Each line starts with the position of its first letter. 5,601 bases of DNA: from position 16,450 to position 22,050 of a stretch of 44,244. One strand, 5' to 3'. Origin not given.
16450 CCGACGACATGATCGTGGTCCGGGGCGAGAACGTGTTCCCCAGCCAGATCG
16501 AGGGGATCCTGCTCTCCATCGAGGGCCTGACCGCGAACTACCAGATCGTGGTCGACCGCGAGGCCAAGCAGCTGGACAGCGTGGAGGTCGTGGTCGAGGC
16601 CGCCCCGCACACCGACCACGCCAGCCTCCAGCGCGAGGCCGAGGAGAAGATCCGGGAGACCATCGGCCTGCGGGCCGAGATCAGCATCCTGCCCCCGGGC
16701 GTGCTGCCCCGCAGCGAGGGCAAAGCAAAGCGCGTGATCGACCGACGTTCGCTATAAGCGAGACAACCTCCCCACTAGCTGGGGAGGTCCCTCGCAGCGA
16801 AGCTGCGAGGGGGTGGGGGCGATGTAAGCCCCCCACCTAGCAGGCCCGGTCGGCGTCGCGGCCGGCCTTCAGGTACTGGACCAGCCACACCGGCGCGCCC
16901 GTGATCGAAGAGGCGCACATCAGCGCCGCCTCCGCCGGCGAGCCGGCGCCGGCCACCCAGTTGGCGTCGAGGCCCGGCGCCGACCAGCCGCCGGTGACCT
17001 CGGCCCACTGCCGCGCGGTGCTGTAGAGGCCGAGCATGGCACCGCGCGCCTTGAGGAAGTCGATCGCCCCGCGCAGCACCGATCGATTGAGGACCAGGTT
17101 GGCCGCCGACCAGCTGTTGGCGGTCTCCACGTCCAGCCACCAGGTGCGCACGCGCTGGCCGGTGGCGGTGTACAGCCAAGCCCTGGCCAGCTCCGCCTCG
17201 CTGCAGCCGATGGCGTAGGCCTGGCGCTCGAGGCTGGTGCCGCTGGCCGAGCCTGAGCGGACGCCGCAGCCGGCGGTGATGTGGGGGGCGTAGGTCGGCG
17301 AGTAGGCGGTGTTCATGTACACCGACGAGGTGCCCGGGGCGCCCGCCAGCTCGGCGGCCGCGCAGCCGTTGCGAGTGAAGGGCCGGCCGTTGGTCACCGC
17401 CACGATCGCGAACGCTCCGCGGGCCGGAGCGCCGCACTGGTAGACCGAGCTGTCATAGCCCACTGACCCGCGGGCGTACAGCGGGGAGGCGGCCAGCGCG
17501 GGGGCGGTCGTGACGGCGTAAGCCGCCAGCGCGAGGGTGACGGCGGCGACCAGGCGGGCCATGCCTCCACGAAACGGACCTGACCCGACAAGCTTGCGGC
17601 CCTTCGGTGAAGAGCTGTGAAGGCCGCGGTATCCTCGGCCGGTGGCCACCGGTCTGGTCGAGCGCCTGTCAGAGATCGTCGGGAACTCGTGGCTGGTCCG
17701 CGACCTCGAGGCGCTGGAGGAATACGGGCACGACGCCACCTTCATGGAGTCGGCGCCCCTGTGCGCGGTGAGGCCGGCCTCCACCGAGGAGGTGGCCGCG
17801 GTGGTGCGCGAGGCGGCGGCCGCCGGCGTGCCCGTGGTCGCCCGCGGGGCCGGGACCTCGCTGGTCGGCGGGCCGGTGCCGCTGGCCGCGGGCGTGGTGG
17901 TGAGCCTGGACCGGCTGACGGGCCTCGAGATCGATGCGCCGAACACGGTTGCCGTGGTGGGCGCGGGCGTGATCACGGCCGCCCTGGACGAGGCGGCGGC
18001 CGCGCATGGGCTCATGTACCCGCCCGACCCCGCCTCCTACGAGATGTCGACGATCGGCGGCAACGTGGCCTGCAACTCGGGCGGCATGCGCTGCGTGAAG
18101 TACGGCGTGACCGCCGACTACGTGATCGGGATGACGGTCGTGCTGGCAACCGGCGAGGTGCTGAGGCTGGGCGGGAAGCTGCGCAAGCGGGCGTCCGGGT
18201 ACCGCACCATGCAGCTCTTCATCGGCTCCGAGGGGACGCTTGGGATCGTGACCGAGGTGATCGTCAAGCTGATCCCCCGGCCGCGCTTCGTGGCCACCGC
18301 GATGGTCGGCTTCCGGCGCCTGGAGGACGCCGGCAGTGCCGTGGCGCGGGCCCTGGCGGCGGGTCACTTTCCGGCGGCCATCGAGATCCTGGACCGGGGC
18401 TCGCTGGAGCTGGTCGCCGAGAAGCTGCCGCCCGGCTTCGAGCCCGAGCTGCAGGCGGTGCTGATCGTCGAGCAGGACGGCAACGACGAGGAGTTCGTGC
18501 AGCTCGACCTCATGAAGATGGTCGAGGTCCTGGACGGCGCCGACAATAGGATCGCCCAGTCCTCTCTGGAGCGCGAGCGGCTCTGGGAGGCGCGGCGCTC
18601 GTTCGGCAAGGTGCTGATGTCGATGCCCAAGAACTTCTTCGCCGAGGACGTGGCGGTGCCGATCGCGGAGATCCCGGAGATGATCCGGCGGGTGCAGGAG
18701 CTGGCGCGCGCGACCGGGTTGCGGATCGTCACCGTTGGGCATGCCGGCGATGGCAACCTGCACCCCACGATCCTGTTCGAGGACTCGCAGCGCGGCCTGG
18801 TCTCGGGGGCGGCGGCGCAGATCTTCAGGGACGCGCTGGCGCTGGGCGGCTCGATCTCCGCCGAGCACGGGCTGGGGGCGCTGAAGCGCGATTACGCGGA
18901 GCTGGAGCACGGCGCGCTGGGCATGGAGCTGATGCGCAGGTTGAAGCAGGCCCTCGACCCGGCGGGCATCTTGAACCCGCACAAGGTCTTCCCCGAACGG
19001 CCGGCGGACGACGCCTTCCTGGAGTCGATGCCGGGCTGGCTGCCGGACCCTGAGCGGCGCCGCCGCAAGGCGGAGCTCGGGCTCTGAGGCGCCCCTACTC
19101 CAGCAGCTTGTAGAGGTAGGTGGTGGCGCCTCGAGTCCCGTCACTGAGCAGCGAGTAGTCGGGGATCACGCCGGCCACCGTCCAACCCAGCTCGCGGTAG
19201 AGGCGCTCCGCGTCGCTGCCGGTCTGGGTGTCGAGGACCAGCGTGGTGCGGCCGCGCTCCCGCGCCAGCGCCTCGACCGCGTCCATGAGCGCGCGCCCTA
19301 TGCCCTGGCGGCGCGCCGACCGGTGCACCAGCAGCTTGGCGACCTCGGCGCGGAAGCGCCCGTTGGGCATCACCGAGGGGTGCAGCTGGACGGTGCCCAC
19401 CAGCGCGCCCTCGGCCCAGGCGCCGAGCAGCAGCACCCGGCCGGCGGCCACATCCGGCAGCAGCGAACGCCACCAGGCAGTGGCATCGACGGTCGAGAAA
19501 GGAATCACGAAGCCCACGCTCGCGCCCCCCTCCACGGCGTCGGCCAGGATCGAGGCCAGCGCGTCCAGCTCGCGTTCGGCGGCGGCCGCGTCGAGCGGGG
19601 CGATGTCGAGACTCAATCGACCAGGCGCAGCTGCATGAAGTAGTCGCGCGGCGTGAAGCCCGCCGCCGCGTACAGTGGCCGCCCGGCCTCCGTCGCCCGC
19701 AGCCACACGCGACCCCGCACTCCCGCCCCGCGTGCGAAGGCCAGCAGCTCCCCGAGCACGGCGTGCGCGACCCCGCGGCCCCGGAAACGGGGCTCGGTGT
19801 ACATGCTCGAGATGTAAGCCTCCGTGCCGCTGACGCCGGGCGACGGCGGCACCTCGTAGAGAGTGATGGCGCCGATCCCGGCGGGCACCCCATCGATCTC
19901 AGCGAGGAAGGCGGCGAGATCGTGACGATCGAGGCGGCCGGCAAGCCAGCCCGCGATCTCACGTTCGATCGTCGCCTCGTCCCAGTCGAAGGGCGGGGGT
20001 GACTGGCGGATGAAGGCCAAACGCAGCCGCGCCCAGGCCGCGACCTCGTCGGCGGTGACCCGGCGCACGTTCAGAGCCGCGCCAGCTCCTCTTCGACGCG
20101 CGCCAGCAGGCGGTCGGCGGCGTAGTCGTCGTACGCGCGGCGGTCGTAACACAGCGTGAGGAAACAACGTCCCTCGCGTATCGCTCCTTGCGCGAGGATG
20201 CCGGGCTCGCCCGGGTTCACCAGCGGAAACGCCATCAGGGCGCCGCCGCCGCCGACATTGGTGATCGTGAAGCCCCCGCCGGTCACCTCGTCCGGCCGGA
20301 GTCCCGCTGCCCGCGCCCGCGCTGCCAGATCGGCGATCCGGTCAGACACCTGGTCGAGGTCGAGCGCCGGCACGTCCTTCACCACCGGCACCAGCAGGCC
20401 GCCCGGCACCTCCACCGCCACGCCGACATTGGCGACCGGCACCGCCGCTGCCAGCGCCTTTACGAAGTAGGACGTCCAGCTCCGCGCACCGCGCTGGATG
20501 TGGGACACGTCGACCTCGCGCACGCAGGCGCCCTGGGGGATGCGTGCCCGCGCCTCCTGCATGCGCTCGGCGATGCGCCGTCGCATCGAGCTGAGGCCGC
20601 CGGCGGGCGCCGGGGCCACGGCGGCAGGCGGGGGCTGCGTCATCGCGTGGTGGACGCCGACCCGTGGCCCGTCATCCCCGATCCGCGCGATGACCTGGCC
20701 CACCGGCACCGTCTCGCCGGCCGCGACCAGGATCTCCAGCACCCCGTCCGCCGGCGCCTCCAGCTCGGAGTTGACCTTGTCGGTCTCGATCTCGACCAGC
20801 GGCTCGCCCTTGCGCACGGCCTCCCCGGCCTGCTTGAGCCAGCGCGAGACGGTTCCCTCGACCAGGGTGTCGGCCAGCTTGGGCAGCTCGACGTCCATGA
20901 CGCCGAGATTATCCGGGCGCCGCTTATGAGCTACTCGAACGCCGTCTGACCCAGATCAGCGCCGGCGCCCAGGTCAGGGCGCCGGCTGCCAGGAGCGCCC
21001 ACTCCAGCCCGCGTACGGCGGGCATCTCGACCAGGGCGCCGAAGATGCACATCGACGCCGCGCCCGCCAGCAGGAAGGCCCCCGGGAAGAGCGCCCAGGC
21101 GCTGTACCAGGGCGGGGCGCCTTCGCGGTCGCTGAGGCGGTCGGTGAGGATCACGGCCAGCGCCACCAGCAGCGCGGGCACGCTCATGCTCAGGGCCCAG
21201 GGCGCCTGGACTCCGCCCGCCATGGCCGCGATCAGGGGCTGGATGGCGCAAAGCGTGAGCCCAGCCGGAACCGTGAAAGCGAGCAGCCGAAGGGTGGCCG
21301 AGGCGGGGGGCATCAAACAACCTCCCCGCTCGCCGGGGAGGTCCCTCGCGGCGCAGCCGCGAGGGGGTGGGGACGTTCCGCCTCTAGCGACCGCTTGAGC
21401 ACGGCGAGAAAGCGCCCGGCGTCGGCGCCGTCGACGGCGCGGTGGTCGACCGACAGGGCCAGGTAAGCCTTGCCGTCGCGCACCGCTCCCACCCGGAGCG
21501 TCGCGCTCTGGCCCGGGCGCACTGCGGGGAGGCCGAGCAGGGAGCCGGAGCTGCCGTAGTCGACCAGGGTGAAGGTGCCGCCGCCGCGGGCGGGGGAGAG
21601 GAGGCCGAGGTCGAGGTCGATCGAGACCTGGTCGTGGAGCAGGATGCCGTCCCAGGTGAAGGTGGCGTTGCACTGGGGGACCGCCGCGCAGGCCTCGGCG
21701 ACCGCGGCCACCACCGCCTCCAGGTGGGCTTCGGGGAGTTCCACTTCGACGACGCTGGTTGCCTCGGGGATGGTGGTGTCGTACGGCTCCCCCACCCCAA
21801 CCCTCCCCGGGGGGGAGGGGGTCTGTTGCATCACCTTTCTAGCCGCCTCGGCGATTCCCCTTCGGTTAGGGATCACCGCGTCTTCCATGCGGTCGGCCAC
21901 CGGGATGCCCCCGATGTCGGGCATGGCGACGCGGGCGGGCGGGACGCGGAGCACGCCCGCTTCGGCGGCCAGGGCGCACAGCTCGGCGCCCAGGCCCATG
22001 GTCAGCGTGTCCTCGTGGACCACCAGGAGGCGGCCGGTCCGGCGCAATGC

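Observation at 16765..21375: Family of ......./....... hairpin repeats with compensatory stem substitutions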

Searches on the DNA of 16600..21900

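Call 49: search_rna_families(source=window, start=16600, end=21900, threshold=evalue, max_evalue=10)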
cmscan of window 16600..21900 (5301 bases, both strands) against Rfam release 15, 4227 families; matches with E-value up to 10: 1.
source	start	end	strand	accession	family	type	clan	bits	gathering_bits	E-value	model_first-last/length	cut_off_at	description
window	16762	16852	-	RF04277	mir-1268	Gene; miRNA;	-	24.3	83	0.37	1-52/52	no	mir-1268 microRNA precursor family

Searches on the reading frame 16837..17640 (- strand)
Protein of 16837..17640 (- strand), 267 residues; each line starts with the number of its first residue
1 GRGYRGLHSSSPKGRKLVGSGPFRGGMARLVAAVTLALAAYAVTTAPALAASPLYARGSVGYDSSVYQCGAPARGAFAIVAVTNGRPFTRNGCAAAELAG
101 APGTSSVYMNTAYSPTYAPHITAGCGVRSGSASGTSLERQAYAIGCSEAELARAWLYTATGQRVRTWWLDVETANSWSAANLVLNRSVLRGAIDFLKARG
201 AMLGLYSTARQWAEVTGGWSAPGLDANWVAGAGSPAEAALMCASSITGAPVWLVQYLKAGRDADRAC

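Call 79: search_protein_families(library=pfam, proteins=[window:16837-17640:-], max_evalue=0.001)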
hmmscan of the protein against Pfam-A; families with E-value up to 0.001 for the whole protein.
window:16837-17640:- (267 aa): 0 families

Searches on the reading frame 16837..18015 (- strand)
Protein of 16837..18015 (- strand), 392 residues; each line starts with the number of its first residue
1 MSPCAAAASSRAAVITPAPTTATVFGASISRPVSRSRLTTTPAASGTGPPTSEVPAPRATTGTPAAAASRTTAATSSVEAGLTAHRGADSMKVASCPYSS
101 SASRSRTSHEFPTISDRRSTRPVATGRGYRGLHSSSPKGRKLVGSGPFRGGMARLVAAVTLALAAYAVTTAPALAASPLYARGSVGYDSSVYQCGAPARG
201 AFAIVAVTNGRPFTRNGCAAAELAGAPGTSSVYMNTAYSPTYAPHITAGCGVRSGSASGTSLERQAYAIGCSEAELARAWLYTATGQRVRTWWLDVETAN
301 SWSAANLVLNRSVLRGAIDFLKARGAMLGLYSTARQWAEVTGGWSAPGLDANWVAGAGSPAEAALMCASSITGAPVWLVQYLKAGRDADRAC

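Call 15: search_protein_families(library=pfam, proteins=[window:16837-18015:-])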
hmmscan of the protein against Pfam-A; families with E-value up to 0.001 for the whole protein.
window:16837-18015:- (392 aa): 0 families
